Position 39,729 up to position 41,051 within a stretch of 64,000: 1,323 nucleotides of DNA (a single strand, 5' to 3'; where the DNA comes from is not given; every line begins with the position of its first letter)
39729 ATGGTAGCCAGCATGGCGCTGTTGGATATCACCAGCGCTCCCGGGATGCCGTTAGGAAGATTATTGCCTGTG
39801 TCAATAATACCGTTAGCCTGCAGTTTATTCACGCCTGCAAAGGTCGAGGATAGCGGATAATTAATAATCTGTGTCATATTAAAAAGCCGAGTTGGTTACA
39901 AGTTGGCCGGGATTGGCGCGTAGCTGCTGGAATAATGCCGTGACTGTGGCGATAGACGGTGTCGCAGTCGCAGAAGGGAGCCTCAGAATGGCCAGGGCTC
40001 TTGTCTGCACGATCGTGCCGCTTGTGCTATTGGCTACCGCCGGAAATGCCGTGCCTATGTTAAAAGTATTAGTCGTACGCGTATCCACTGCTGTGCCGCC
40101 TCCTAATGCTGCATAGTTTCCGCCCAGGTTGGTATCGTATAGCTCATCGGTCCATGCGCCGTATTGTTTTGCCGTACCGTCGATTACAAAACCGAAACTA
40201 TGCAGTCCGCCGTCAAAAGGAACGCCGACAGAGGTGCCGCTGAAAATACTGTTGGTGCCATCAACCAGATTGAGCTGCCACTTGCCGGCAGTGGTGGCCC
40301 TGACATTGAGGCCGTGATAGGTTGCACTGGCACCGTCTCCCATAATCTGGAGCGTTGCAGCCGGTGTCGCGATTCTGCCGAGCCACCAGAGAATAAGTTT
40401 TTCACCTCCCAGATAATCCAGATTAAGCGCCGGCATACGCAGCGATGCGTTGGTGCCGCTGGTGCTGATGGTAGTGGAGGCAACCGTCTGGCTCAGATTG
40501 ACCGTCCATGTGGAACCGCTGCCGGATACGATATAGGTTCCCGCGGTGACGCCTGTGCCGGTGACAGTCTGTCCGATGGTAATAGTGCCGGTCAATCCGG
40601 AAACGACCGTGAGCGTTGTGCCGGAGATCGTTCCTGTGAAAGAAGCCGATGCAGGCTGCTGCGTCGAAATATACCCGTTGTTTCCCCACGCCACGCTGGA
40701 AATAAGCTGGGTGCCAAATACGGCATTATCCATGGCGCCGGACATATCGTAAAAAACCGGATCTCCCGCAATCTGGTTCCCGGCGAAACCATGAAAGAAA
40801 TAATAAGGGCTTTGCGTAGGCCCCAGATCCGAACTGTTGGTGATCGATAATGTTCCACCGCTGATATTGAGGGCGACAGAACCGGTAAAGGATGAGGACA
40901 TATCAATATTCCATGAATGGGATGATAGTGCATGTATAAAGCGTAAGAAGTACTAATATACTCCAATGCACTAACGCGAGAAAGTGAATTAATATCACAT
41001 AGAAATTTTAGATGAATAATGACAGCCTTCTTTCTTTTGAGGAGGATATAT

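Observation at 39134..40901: Isolated phage-tail-fibre-like protein plus ConA-fold lyase-like protein, with no other phage genes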

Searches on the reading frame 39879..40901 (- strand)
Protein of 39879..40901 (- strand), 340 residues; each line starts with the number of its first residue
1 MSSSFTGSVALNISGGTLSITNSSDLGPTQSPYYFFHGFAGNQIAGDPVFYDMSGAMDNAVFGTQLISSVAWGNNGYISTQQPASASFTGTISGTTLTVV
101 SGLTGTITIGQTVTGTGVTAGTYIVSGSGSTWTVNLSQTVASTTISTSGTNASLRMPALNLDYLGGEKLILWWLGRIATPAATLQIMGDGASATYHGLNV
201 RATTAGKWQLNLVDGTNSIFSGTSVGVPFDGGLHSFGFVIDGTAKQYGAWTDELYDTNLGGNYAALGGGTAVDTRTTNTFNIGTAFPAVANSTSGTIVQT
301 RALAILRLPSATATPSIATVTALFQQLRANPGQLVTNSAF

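Call 3: search_protein_families(library=pfam, proteins=[window:39879-40901:-], max_evalue=1)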
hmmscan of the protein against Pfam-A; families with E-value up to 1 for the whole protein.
window:39879-40901:- (340 aa): 0 families

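Call 4: search_protein_families(library=phrogs, proteins=[window:39879-40901:-], max_evalue=1)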
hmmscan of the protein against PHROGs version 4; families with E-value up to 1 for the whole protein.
window:39879-40901:- (340 aa): 1 family
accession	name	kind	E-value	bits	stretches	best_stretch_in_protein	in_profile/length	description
phrog_21413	-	unknown function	2.3e-09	37.5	1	73-160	386-479/595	-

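Call 5: search_protein_families(library=ncbifam, proteins=[window:39879-40901:-], max_evalue=1)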
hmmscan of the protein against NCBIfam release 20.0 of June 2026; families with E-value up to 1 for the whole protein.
window:39879-40901:- (340 aa): 0 families

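Call 8: find_homologous_proteins(query=window:39879-40901:-)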
Query window:39879-40901:- (340 aa): 147 proteins with E <= 0.001 among 8000 candidates; the best 120 are listed.
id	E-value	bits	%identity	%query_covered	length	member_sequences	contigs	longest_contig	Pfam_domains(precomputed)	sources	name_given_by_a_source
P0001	9.0e-211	717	100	100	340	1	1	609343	-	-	-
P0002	9.9e-149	513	75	91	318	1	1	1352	-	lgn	-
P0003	3.6e-147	508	75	91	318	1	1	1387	-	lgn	-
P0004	6.5e-91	323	50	97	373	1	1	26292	-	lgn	-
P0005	8.2e-76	274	48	90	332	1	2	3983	-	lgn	-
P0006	1.4e-72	263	53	56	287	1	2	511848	-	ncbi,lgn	-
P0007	1.4e-72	263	49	64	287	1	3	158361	-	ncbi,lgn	ncbi:MAG: hypothetical protein ACK502_04630 [Alphaproteobacteria bacterium]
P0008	1.1e-67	247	50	59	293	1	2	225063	-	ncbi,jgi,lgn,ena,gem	-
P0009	1.3e-66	243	46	58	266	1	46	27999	-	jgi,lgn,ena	jgi:hypothetical protein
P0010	2.1e-65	239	51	58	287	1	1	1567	-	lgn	-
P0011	2.0e-64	236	46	64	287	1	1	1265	-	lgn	-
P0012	3.2e-63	232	49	58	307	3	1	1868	-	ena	-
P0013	2.8e-62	229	47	59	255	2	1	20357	-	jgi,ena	-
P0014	6.5e-62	228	49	59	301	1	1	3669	-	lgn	-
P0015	1.4e-61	227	47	59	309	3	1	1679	-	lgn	-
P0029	3.3e-57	212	47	56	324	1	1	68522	-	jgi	jgi:hypothetical protein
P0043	1.0e-53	201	48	61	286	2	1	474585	-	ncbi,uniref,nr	ncbi:hypothetical protein [Nitrosospira multiformis]|uniref:hypothetical protein n=1 Tax=Nitrosospir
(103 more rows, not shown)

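Call 9: search_solved_structures(query=window:39879-40901:-, max_evalue=10, show_alignments=2)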
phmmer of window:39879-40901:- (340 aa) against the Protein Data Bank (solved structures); distinct sequences matched with E-value up to 10: 2.
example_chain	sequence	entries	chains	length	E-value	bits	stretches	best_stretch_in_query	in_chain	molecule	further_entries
7q4h_A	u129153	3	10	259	0.45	13.1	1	33-65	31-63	Hydrolase_4 domain-containing protein | Serine aminopeptidase S33 domain-containing protein | Prolyl oligopeptidase family protein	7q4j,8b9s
9h0z_A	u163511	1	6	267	1.2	11.7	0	34-65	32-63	Serine aminopeptidase S33 domain-containing protein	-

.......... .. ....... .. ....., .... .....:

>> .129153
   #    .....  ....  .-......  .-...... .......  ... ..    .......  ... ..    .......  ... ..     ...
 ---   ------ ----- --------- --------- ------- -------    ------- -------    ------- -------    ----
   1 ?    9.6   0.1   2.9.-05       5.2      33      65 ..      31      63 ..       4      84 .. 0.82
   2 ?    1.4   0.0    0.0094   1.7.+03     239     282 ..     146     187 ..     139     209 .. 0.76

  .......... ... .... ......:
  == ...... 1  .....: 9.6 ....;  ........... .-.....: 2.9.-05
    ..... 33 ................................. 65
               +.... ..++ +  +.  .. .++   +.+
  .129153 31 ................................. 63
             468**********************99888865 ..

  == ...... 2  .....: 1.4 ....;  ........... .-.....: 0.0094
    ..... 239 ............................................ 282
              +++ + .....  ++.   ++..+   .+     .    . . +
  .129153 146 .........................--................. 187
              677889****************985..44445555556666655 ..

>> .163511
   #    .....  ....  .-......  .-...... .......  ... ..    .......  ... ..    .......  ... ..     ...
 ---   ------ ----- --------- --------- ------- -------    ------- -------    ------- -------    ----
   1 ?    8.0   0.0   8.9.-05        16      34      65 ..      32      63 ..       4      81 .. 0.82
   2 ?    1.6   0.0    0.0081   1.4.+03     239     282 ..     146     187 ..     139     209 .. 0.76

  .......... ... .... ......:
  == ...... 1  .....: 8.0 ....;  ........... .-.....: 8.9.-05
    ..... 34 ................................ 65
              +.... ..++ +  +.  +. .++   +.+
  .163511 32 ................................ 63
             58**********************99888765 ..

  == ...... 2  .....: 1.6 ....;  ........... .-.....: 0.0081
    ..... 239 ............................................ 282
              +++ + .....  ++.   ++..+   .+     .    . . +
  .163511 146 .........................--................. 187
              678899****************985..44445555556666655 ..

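Call 12: find_encoding_contigs(protein=P0004, flank=8000, max_places=3)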
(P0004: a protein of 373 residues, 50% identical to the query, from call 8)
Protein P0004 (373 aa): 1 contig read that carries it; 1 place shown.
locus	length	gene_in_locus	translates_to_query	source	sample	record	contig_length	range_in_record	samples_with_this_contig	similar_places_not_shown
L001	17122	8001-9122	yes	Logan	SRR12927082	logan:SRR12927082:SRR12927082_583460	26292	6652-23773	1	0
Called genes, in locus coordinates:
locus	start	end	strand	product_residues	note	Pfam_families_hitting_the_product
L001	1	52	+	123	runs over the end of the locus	-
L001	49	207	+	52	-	-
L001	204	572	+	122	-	-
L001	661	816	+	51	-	-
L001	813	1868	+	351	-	PF01844:HNH, PF13395:HNH_4, PF14279:HNH_5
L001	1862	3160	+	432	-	PF00772:DnaB, PF03796:DnaB_C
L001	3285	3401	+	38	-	-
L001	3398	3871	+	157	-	-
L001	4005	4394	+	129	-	PF16677:GP3_package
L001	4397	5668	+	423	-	PF04466:Terminase_3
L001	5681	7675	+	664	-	PF16510:P22_portal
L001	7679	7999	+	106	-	-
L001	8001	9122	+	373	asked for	-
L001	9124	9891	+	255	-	PF14099:Polysacc_lyase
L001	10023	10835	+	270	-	-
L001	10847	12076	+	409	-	PF11651:P22_CoatProtein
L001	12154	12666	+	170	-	-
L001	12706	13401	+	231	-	-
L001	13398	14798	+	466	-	PF11134:Phage_stabilise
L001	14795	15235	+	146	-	-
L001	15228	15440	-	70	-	-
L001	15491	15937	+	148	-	-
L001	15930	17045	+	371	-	-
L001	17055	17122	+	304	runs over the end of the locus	-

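Call 13: find_encoding_contigs(protein=P0043, flank=8000, max_places=3)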
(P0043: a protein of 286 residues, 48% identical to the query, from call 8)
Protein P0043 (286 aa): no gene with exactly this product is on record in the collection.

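Call 14: find_encoding_contigs(protein=P0006, flank=8000, max_places=2)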
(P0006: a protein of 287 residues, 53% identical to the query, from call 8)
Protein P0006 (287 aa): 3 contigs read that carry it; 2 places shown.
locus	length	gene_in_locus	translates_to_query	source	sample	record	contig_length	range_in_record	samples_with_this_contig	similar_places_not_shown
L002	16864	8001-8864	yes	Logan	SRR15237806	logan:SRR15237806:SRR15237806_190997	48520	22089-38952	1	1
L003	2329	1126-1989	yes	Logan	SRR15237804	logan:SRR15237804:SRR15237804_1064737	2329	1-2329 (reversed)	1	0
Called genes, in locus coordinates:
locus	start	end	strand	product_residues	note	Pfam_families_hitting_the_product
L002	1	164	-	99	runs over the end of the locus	PF05101:VirB3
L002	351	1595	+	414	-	PF00070:Pyr_redox (faint), PF00890:FAD_binding_2 (weak), PF01266:DAO, PF03486:HI0933_like (faint), PF07992:Pyr_redox_2 (faint), PF13450:NAD_binding_8 (weak)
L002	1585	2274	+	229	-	PF14378:PAP2_3 (weak), PF01569:PAP2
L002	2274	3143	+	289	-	PF00561:Abhydrolase_1, PF12146:Hydrolase_4, PF12697:Abhydrolase_6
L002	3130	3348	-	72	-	-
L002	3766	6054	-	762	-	PF03190:Thioredox_DsbH, PF13899:Thioredoxin_7 (weak)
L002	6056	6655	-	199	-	PF00293:NUDIX (weak)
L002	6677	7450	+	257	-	PF00459:Inositol_P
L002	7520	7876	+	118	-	-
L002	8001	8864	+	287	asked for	-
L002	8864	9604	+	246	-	PF14099:Polysacc_lyase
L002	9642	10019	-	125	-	-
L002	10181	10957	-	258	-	PF03808:Glyco_tran_WecG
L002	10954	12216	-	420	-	PF02350:Epimerase_2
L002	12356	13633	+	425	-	PF02706:Wzz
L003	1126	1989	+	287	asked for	-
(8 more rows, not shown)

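Call 15: find_encoding_contigs(protein=P0008, flank=8000, max_places=2)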
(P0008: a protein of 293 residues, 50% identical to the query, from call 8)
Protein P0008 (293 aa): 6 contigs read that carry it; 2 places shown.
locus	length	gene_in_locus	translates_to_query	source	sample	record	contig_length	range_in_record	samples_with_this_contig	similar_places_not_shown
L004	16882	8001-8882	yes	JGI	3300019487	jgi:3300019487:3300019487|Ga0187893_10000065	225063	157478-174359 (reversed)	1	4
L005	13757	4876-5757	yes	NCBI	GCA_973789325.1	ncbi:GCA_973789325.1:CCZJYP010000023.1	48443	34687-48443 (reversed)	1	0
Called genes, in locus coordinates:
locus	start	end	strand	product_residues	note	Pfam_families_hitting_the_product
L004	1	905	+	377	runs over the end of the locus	-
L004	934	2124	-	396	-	-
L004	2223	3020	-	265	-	PF03808:Glyco_tran_WecG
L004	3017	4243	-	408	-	PF02350:Epimerase_2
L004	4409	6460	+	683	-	PF10609:ParA, PF13614:AAA_31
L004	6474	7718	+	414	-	PF10082:BBP2_2, PF13505:OMP_b-brl (weak)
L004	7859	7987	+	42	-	-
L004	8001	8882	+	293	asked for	-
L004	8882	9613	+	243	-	PF14099:Polysacc_lyase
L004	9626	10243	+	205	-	-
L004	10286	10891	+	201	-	PF01569:PAP2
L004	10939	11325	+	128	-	PF04266:ASCH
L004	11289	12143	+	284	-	-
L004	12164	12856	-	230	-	-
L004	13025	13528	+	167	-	PF05974:DUF892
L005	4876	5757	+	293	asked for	-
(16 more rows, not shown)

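Call 16: find_encoding_contigs(protein=P0029, flank=8000, max_places=2)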
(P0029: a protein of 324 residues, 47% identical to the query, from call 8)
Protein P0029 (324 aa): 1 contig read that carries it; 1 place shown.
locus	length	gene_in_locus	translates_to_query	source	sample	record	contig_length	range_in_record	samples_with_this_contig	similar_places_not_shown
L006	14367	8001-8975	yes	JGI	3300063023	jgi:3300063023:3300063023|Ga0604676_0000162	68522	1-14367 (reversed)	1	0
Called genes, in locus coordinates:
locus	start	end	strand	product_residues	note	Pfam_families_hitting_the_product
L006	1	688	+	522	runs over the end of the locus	PF18906:Phage_tube_2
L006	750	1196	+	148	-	-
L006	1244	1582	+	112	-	PF23812:Phage_TAC_18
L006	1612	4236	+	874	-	PF04513:Baculo_PEP_C (faint), PF10145:PhageMin_Tail, PF09718:Tape_meas_lam_C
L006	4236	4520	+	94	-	-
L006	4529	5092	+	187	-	-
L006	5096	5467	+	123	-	-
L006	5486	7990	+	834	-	-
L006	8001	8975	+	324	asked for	-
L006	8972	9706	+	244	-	PF14099:Polysacc_lyase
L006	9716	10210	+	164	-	-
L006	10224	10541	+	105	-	-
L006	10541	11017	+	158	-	PF00877:NLPC_P60 (weak)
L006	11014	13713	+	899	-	-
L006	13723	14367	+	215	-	?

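Call 48: predict_structure(alignment_id=A1)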
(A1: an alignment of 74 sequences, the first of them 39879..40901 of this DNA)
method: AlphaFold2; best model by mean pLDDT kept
length: 340 residues; sequences in the alignment: 74
mean_pLDDT: 93.7   pTM: 0.87
mean pLDDT of the five models: 93.7, 93.5, 93.1, 93.0, 92.8
residues with pLDDT >= 90: 306; 70-90: 13; 50-70: 15; < 50: 6
segments of 3 or more residues with pLDDT < 50: 1-6
pLDDT, mean of each block of 10 residues (from residue 1): 47 70 67 98 96 97 94 97 94 97 92 95 94 97 94 97 98 98 98 98 98 98 98 99 99 98 98 98 98 96 98 98 98 94
secondary structure, 60 per line:
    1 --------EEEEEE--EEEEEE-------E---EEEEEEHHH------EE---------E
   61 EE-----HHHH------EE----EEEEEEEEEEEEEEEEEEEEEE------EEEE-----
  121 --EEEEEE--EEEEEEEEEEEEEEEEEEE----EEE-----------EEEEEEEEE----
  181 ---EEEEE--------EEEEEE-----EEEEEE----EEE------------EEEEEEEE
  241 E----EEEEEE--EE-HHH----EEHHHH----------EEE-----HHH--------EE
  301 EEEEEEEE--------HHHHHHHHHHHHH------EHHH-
elements in order: E9-14 E17-22 E34-39 E60-62 H68-71 E84-105 E112-115 E123-128 E131-149 E154-156 E168-176 E184-188 E197-202 E208-213 E218-220 E233-241 E246-251 H266-269 E280-282 E299-308 H317-329

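Call 52: fold_search(model_id=the predicted structure, library=pdb)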
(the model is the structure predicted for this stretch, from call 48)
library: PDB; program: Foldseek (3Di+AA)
matches with E <= 10: 1103; with E <= 0.001: 160
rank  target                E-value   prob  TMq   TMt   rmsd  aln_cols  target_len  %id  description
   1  8qft                  3.7e-07  1.00  0.39  0.12  11.3       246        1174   12  X-ray structure of non-toxic non-hemagglutinin (NTNH) protein from botulinum neurotoxin serotype X (released 2024-08-14)
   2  8byp_N                4.2e-07  1.00  0.39  0.12   3.3       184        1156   13  Botulinum neurotoxin serotype X in complex with NTNH/X (released 2023-02-08)
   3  3v0a_B                4.9e-07  1.00  0.38  0.12  12.4       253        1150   11  2.7 angstrom crystal structure of BoNT/Ai in complex with NTNHA (released 2012-03-14)
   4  9ea9_B                1.9e-06  1.00  0.38  0.12  11.5       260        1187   11  Crystal structure of BoNT/A-NTNH-HA70 -VHH_F12-VHH_H7-Fab_NTNH complex (released 2025-09-17)
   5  9qco_A                7.3e-06  1.00  0.38  0.13   4.3       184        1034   14  NTNH-HA70 complex from Clostridium botulinum Serotype B1 (released 2025-09-10)
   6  3rsj_A                7.3e-06  1.00  0.37  0.32   4.8       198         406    8  Structure of HCRF in complex with Ganglioside GD1a (released 2011-08-17)
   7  6ul4_A                7.3e-06  1.00  0.34  0.28  12.3       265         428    9  Crystal structure of BoNT/B receptor-binding domain in complex with VHH JLO-G11 (released 2020-03-04)
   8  5moy_A                8.2e-06  1.00  0.37  0.31   4.8       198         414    6  Crystal structure of the BoNT/A2 receptor-binding domain in complex with the luminal domain of its neuronal receptor S (released 2017-03-15)
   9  9qc8_B                8.6e-06  1.00  0.38  0.12  11.4       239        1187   13  BoNT-NTNH-HA70 complex from Clostridium botulinum Serotype B1 (released 2025-09-10)
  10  6es1_A                1.0e-05  1.00  0.38  0.31   5.1       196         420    7  Crystal structure of the binding domain from botulinum neurotoxin A2 bound to extracellular domain of human receptor S (released 2018-04-25)
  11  9arl_B                1.1e-05  1.00  0.35  0.11   6.2       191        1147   12  CryoEM structure of BoNT-NTNH-OrfX2 complex from Clostridium botulinum strain A1-ST7B, major class (released 2025-01-22)
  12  9qc7_B                1.2e-05  1.00  0.39  0.12   3.3       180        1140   12  BoNT-NTNH complex from Clostridium botulinum Serotype B1 (released 2025-09-10)
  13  9arj_B                1.2e-05  1.00  0.37  0.12  11.8       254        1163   11  CryoEM structure of BoNT-NTNH-OrfX2 complex from Clostridium botulinum E1, major class (released 2025-01-22)
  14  4iqp                  1.3e-05  1.00  0.37  0.31   5.3       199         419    6  Crystal Structure of HCRA-W1266A (released 2013-05-29)
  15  3vuo                  1.4e-05  1.00  0.38  0.12   8.8       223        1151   11  Crystal structure of nontoxic nonhemagglutinin subcomponent (NTNHA) from clostridium botulinum serotype D strain 4947 (released 2012-09-19)
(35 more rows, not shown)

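Call 56: fold_search(model_id=the predicted structure, library=viral)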
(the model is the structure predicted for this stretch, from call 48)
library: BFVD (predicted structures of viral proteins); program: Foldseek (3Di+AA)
matches with E <= 10: 1083; with E <= 0.001: 371
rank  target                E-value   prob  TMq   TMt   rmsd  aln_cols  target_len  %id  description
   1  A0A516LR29            9.4e-08  1.00  0.37  0.19  19.9       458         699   10  (no name in the UniProt tables at hand)
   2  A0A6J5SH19            1.5e-07  1.00  0.37  0.27  24.0       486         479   13  Concanavalin A-like lectin/glucanases superfamily [uncultured Caudovirales phage]
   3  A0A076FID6            1.6e-07  1.00  0.44  0.28   8.9       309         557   12  Putative concanavalin A-like lectin/glucanase superfamily protein [Aureococcus anophagefferens virus]
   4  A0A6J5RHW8            1.9e-07  1.00  0.26  0.09  18.2       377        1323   12  Uncharacterized protein [uncultured Caudovirales phage]
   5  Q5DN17                2.0e-07  1.00  0.46  0.19   7.7       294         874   14  Gp88 [Alphaproteobacteria phage PhiJL001]
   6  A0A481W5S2            2.6e-07  1.00  0.42  0.59  10.7       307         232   12  Uncharacterized protein [Pseudomonas phage Psa21]
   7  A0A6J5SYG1            2.9e-07  1.00  0.38  0.34  13.8       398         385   14  Concanavalin A-like lectin/glucanases superfamily [uncultured Caudovirales phage]
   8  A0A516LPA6            3.3e-07  1.00  0.45  0.57   9.3       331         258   10  (no name in the UniProt tables at hand)
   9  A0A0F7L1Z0            3.5e-07  1.00  0.47  0.57   6.4       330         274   11  Hydrolase [uncultured marine virus]
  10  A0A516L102            4.5e-07  1.00  0.39  0.13  24.2       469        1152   11  (no name in the UniProt tables at hand)
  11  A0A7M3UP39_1          4.5e-07  1.00  0.34  0.09  23.0       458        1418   12  LamG-like jellyroll fold domain-containing protein [Pyramimonas orientalis virus]
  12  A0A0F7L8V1            4.5e-07  1.00  0.33  0.31  19.9       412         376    9  Uncharacterized protein [uncultured marine virus]
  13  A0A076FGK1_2          5.1e-07  1.00  0.43  0.16   8.4       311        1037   12  Putative concanavalin A-like lectin/glucanase superfamily protein [Aureococcus anophagefferens virus]
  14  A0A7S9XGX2            5.6e-07  1.00  0.43  0.59  10.6       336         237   11  Uncharacterized protein [Virus NIOZ-UU157]
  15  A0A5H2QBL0            5.9e-07  1.00  0.36  0.12  16.8       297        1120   11  (no name in the UniProt tables at hand)
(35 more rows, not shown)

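Call 57: search_dna_similar(query=window:39879-40901:-, collection=phages, mode=protein, max_rows=25)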
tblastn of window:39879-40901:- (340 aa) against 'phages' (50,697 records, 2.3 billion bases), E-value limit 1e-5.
No match.

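Call 60: find_related_loci(query=A3, collection=genome_contigs, flank=10000)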
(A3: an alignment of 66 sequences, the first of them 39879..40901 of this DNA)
Query A3 (340 aa) in genome_contigs; peptide patterns used: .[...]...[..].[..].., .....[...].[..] (x = any residue, [..] = any of these).
54 stretches matched a pattern; 16 encode a relative of the query (tblastn E <= 1e-3); 16 distinct loci.
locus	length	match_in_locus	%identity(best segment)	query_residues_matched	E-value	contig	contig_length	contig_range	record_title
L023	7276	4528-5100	53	150-340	3e-64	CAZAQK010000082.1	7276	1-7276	MAG TPA_asm: uncultured Rickettsiales bacterium isolate SRP199154_co2_87 genome assembly, contig: NODE_7757_length_7276_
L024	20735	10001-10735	49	34-340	9e-64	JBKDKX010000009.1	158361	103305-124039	MAG: Alphaproteobacteria bacterium isolate samp_2119_metabat2_316 samp_2119_505598, whole genome shotgun sequence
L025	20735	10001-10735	53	34-340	4e-63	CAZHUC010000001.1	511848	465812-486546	MAG TPA_asm: uncultured Rickettsiales bacterium isolate SRP329715_co2_387 genome assembly, contig: NODE_11_length_511848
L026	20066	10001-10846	54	10-340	3e-61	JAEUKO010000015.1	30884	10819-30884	MAG: Alphaproteobacteria bacterium isolate new MAG-97 NODE_15_length_30884_cov_4.409225, whole genome shotgun sequence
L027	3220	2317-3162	39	10-340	2e-61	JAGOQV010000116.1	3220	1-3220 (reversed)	MAG: Alphaproteobacteria bacterium isolate Gw_Eff_bin_221 Gw_Eff_131151_length_3220_cov_11.268025, whole genome shotgun 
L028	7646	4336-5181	48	10-340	1e-60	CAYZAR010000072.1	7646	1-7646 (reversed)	MAG TPA_asm: uncultured Micavibrio sp. isolate SRP257259_co1_60 genome assembly, contig: NODE_15743_length_7646_cov_4.46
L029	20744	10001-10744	48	34-340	3e-57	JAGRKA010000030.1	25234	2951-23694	MAG: Alphaproteobacteria bacterium isolate HKST-UBA27 NODE_30_length_25234_cov_5.010454, whole genome shotgun sequence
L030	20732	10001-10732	48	32-340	1e-49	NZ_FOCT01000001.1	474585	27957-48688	Nitrosospira multiformis strain Nl18, whole genome shotgun sequence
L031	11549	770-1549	41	16-340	3e-46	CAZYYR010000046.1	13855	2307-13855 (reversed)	MAG TPA_asm: uncultured Nitrosospira sp. isolate SRP344714_co1_158 genome assembly, contig: NODE_8069_length_13855_cov_6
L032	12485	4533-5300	46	22-340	9e-45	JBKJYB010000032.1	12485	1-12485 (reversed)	MAG: Nitrosospira sp. isolate swi_bin.196 k127_14727561, whole genome shotgun sequence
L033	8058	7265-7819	43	151-335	4e-44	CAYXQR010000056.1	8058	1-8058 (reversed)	MAG TPA_asm: uncultured Nitrosospira sp. isolate binchicken_co31_354 genome assembly, contig: k141_4891028, whole genome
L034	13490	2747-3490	40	28-340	2e-43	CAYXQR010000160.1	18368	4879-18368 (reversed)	MAG TPA_asm: uncultured Nitrosospira sp. isolate binchicken_co31_354 genome assembly, contig: k141_555198, whole genome 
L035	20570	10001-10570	45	150-340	4e-43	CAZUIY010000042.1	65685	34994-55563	MAG TPA_asm: uncultured Gemmatimonadales bacterium isolate binchicken_co31_349 genome assembly, contig: k141_430859, who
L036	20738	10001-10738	43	32-340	2e-42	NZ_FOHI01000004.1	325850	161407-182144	Nitrosospira multiformis strain Nl7, whole genome shotgun sequence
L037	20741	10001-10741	32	32-340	8e-42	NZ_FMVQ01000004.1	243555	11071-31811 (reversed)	Nitrosospira sp. Nl5, whole genome shotgun sequence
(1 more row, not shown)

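Call 61: find_related_loci(query=A3, collection=viral_contigs, flank=10000)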
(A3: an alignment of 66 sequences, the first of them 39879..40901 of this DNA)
Query A3 (340 aa) in viral_contigs; peptide patterns used: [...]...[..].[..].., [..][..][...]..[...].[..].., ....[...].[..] (x = any residue, [..] = any of these).
123 stretches matched a pattern; 25 encode a relative of the query (tblastn E <= 1e-3); 25 distinct loci.
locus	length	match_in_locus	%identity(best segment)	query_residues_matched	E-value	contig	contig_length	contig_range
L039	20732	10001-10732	50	33-340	3e-52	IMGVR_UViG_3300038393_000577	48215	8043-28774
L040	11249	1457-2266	47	9-335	1e-51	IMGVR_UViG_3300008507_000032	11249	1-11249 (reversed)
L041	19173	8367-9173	47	4-340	2e-50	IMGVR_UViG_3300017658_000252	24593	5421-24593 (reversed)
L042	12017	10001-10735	46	31-339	5e-50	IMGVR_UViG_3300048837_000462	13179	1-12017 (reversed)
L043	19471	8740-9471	48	32-340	2e-49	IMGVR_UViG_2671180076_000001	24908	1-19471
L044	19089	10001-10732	45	36-340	3e-49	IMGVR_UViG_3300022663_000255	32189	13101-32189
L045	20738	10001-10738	36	28-334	3e-48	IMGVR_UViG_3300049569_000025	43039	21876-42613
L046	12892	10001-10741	48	32-340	3e-48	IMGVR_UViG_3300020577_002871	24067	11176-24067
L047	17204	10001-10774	43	22-340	7e-48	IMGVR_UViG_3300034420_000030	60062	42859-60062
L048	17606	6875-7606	47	32-340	2e-47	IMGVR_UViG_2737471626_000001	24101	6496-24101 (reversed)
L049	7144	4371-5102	47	33-340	1e-44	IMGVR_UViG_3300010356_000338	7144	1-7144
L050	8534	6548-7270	42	30-335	5e-44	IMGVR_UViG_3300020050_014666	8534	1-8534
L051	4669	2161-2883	42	30-335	8e-44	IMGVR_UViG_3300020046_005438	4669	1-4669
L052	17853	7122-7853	44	32-340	1e-43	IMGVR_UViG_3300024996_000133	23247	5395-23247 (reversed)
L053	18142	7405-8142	43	32-340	8e-44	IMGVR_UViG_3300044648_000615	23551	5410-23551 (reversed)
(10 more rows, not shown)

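Call 72: find_encoding_contigs(protein=P0002, flank=3000, max_places=3)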
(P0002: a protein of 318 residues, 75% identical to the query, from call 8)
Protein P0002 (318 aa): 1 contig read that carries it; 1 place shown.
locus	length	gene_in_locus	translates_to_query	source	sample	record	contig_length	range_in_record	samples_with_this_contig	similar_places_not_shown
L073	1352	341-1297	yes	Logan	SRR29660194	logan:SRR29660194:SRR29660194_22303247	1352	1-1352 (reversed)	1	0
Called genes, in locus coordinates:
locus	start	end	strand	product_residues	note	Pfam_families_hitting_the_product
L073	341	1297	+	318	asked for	-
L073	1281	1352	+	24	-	?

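Call 73: find_encoding_contigs(protein=P0003, flank=3000, max_places=3)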
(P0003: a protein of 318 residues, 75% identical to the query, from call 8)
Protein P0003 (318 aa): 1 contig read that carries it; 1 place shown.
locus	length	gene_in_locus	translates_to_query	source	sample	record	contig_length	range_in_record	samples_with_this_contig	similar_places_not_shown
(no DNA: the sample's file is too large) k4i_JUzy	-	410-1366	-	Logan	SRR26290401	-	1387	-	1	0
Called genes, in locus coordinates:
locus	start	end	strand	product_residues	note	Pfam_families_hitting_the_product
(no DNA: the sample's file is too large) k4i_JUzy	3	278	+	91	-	?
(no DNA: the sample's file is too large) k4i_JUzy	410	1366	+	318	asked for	-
